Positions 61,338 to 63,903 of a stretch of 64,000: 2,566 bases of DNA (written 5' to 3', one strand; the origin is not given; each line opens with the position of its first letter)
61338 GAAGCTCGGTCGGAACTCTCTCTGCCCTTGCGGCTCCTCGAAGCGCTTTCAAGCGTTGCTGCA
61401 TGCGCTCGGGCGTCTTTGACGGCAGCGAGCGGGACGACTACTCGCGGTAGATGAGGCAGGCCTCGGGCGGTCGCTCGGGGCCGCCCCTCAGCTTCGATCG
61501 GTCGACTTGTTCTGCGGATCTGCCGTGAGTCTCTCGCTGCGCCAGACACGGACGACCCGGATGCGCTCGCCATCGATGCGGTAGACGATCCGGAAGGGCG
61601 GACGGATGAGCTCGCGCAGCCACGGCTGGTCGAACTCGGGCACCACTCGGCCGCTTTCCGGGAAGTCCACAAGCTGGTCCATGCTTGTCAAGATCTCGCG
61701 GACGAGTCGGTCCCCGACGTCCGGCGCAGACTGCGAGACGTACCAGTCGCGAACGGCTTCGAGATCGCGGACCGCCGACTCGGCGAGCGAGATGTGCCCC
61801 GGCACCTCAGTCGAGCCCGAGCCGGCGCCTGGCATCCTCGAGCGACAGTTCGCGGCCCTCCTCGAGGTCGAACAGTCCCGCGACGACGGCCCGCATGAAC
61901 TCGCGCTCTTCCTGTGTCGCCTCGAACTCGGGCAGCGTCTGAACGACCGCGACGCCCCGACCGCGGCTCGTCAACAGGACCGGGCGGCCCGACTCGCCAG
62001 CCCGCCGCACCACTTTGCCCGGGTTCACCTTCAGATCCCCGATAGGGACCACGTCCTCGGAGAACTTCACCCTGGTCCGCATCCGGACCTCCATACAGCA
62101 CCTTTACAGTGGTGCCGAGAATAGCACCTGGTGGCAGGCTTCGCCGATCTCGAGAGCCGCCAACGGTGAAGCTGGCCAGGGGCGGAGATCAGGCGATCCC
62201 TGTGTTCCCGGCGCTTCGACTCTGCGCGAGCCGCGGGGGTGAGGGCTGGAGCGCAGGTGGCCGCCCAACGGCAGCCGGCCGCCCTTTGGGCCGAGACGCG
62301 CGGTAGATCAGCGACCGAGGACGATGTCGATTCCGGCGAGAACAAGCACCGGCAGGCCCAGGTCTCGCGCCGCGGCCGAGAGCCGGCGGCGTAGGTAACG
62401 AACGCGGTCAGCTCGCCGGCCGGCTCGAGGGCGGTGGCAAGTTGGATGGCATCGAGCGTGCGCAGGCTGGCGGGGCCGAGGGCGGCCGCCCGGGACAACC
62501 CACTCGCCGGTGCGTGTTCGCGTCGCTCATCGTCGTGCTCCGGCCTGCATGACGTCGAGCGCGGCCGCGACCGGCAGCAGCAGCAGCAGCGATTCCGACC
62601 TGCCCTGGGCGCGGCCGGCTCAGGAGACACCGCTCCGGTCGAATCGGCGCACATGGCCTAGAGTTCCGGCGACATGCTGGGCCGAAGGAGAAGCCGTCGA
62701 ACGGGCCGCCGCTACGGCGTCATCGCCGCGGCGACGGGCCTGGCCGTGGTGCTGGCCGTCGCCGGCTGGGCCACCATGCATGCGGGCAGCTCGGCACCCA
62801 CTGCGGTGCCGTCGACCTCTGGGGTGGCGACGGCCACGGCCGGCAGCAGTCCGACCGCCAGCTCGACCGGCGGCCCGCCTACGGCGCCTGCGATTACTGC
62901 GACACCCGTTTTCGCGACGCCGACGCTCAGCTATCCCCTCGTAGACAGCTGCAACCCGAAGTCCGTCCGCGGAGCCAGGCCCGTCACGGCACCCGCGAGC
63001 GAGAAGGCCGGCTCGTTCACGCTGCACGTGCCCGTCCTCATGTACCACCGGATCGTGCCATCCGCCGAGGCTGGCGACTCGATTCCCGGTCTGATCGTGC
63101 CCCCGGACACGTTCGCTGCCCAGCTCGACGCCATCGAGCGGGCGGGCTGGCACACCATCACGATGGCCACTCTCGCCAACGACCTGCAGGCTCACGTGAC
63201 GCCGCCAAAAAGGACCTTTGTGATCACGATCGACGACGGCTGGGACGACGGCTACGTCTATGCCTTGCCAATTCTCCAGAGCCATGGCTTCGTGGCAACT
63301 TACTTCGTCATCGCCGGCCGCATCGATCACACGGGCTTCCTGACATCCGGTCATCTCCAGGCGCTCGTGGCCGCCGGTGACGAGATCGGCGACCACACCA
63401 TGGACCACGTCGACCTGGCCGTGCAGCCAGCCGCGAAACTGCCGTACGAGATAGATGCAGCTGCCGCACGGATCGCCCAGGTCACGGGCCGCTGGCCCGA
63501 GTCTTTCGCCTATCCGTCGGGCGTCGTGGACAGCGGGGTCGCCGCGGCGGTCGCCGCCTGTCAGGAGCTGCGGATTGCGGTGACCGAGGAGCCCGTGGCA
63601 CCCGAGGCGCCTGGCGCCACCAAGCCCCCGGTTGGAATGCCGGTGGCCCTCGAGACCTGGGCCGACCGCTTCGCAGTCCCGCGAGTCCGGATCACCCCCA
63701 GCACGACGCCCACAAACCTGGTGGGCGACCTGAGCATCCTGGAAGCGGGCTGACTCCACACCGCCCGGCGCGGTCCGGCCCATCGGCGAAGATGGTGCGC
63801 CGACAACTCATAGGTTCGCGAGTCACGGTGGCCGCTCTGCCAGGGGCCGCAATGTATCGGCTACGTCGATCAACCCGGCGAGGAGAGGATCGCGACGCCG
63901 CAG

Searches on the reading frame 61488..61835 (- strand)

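Call 61: search_protein_families(library=pfam, proteins=[window:61488-61835:-], max_evalue=0.00001)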
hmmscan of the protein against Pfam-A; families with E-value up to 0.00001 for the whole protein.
window:61488-61835:- (115 aa): 1 family
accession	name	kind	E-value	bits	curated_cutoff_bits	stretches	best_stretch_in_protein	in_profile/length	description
PF05016.21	ParE_toxin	-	1.6e-17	64.3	23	1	16-102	2-87/89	ParE toxin of type II toxin-antitoxin system, parDE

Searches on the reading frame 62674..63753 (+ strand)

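Call 61: search_protein_families(library=pfam, proteins=[window:62674-63753:+], max_evalue=0.00001)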
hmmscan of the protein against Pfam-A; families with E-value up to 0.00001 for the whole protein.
window:62674-63753:+ (359 aa): 1 family
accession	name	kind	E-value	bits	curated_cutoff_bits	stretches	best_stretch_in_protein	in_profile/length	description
PF01522.26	Polysacc_deac_1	-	5.7e-21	75.2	23.1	1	175-295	2-118/124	Polysaccharide deacetylase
